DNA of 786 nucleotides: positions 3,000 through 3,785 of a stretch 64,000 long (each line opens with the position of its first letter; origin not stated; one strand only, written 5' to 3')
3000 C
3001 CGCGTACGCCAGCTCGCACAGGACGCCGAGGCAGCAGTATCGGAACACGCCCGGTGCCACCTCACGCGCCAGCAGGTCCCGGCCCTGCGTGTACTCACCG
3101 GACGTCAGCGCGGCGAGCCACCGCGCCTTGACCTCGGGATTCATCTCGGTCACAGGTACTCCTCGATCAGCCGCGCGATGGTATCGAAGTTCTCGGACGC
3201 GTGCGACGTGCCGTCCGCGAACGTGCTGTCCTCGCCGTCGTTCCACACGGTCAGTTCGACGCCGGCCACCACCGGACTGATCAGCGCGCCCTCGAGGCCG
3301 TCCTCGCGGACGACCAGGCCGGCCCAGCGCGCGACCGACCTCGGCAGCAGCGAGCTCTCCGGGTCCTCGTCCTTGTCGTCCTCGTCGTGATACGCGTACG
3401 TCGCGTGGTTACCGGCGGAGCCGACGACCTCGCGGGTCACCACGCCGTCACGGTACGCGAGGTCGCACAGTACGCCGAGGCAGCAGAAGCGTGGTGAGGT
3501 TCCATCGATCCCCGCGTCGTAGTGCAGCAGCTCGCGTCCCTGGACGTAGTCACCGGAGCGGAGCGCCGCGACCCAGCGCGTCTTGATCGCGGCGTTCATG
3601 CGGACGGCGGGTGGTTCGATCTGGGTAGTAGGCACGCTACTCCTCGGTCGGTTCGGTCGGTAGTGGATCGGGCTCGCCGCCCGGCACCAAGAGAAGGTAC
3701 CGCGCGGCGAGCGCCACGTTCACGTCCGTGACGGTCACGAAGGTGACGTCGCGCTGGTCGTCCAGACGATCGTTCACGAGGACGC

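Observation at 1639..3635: Five-gene tandem array of diverged paralogs (CCLGVLC family)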

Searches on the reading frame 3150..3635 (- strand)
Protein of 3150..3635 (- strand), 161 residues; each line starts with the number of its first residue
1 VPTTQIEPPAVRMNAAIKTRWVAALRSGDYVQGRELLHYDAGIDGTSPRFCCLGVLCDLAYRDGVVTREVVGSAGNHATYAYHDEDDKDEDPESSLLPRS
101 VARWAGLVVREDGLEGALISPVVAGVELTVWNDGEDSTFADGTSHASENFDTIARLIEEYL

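Call 3: search_protein_families(library=pfam, proteins=[window:3150-3635:-], max_evalue=1)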
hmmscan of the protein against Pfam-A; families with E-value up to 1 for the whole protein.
window:3150-3635:- (161 aa): 0 families

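Call 4: search_protein_families(library=phrogs, proteins=[window:3150-3635:-], max_evalue=0.01)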
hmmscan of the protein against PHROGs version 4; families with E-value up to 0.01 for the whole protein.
window:3150-3635:- (161 aa): 1 family
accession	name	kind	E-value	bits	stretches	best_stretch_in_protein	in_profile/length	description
phrog_18067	-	unknown function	1.5e-15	58.7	1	13-159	1-127/129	-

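Call 7: search_protein_families(library=ncbifam, proteins=[window:3150-3635:-], max_evalue=1)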
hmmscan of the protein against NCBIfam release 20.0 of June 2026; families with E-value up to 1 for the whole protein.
window:3150-3635:- (161 aa): 0 families

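Call 50: find_related_loci(query=window:3150-3635:-, collection=viral_contigs, flank=4000)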
Query window:3150-3635:- (161 aa) in viral_contigs; peptide patterns used: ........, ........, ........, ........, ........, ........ (x = any residue, [..] = any of these).
11 stretches matched a pattern, but none encodes a relative of the query by tblastn (E <= 1e-3).
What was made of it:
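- Tried and rejected: IMG/VR contains no close relative of gene 5 (call 50).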

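Call 53: find_related_loci(query=A3, collection=metagenome_contigs, flank=4000)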
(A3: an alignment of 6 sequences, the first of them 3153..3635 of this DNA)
Query A3 (161 aa) in metagenome_contigs; peptide patterns used: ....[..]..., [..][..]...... (x = any residue, [..] = any of these).
598 stretches matched a pattern (row limit reached: there are more); 510 encode a relative of the query (tblastn E <= 1e-3); the best 80 are kept; 80 distinct loci.
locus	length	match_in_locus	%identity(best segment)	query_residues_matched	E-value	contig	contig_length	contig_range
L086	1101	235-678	56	9-159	2e-48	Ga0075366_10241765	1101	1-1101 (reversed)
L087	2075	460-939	52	11-161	7e-36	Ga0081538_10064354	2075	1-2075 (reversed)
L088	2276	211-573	41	5-161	4e-24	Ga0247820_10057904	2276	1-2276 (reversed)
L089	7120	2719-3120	42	3-161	1e-22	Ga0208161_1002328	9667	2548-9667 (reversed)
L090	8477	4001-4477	39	3-153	3e-21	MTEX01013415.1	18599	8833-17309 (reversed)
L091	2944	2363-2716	37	8-161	4e-21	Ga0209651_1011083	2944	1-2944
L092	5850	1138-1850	40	13-158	9e-21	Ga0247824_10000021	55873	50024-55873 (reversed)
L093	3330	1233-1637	37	1-161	1e-20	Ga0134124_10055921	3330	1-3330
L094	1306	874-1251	38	13-160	3e-20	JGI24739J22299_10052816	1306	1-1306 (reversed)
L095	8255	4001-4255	47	3-107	6e-20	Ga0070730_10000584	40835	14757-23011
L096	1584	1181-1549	36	2-161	8e-20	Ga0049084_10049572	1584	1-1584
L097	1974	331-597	44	2-107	1e-19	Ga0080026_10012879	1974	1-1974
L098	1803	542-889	36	13-161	1e-19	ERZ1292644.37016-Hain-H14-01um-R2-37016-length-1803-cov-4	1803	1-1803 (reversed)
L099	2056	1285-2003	35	9-161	1e-19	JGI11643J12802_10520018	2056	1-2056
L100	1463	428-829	34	11-158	2e-19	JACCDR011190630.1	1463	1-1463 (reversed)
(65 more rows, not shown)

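Call 76: search_protein_families(library=padloc, proteins=[window:3150-3635:-], max_evalue=0.01)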
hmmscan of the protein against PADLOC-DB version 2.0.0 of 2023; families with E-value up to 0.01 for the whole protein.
window:3150-3635:- (161 aa): 0 families

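Call 82: predict_structure(alignment_id=A6)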
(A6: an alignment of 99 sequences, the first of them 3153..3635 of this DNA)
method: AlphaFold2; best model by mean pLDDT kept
length: 161 residues; sequences in the alignment: 99
mean_pLDDT: 88.8   pTM: 0.85
mean pLDDT of the five models: 88.8, 88.0, 87.7, 87.1, 86.7
residues with pLDDT >= 90: 115; 70-90: 22; 50-70: 24; < 50: 0
segments of 3 or more residues with pLDDT < 50: none
pLDDT, mean of each block of 10 residues (from residue 1): 63 92 98 96 83 98 98 89 95 95 85 64 93 83 90 97 90
secondary structure, 60 per line:
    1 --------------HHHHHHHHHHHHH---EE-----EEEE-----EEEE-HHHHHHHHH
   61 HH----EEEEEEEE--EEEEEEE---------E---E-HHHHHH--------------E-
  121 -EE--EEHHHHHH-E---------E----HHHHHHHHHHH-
elements in order: H15-27 E38-41 E47-50 H52-62 E67-74 E77-83 H99-104 H128-133 H150-160
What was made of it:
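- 3150..3635 (-): Gene 5 of the array: DUF8296 paralog, 161 aa, net charge -15. It has an N-terminal 12-aa leader, a long central beta-hairpin (residues 67-83) and two extra loop insertions. AlphaFold model pLDDT 88.8 (call 82).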

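Call 85: fold_search(model_id=the predicted structure, library=pdb)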
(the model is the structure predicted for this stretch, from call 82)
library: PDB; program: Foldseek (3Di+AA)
matches with E <= 10: 68; with E <= 0.001: 0
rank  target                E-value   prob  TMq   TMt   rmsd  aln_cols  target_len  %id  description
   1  9a74_A                1.7e+00  0.04  0.13  0.19  13.3        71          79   15  Integrative model of YKUJ-NUSA by crosslinking MS and deep learning (released 2024-09-18)
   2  7ry4_B                2.3e+00  0.02  0.13  0.15  12.7        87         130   14  Multi-conformer model of Ketosteroid Isomerase Y57F/D40N mutant from Pseudomonas Putida (pKSI) bound to a transition s (released 2022-11-09)
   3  5bvb_D                2.7e+00  0.02  0.12  0.15  13.4        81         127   15  Engineered Digoxigenin binder DIG5.1a (released 2015-10-28)
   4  5ai1                  2.9e+00  0.02  0.12  0.15  12.9        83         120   13  Crystal structure of ketosteroid isomerase containing Y32F, D40N, Y57F and Y119F mutations in the equilenin-bound form (released 2015-05-20)
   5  8yo3_A                2.9e+00  0.02  0.17  0.08  18.4       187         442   13  structure of phage T4 topoisomerase II central domain (released 2024-09-25)
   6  3fzw_B                3.1e+00  0.01  0.12  0.14  12.9        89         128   16  Crystal Structure of Ketosteroid Isomerase D40N-D103N from Pseudomonas putida (pKSI) with bound equilenin (released 2009-06-02)
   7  4j8t_C                3.3e+00  0.02  0.12  0.15  15.3        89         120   11  Engineered Digoxigenin binder DIG10.2 (released 2013-06-26)
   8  3i0y_B                3.3e+00  0.02  0.14  0.15  13.4       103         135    9  Crystal structure of a putative polyketide cyclase (xcc0381) from xanthomonas campestris pv. campestris at 1.50 A reso (released 2009-07-21)
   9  2ffg_B                3.7e+00  0.03  0.13  0.22   9.9        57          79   16  Novel x-ray structure of the YkuJ protein from Bacillus subtilis. Northeast Structural Genomics target SR360. (released 2005-12-27)
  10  2ffg_A                3.7e+00  0.03  0.11  0.22   9.9        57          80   16  Novel x-ray structure of the YkuJ protein from Bacillus subtilis. Northeast Structural Genomics target SR360. (released 2005-12-27)
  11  1e3r_B                3.7e+00  0.01  0.12  0.14  12.8        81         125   15  Crystal structure of ketosteroid isomerase mutant D40N (D38N TI numbering) from Pseudomonas putida complexed with andr (released 2001-03-05)
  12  3i0y_A                4.2e+00  0.01  0.14  0.15  13.2       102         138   12  Crystal structure of a putative polyketide cyclase (xcc0381) from xanthomonas campestris pv. campestris at 1.50 A reso (released 2009-07-21)
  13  1vzz_A                4.4e+00  0.02  0.13  0.16  12.2        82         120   11  CRYSTAL STRUCTURE OF MUTANT ENZYME Y32F/D103L OF KETOSTEROID ISOMERASE FROM PSEUDOMONAS PUTIDA BIOTYPE B (released 2004-07-08)
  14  9qkp_A                4.7e+00  0.01  0.13  0.08  11.9       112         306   11  Structure of the cyanobacteria specific PRK from Chroococcidiopsis (Hyella disjuncta) PCC 6712 (P41212 crystal form) (released 2026-04-08)
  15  5kp4_B                4.7e+00  0.01  0.11  0.12  13.2        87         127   16  Crystal Structure of Ketosteroid Isomerase from Pseudomonas putida (pKSI) bound to 19-nortestosterone (released 2016-09-07)
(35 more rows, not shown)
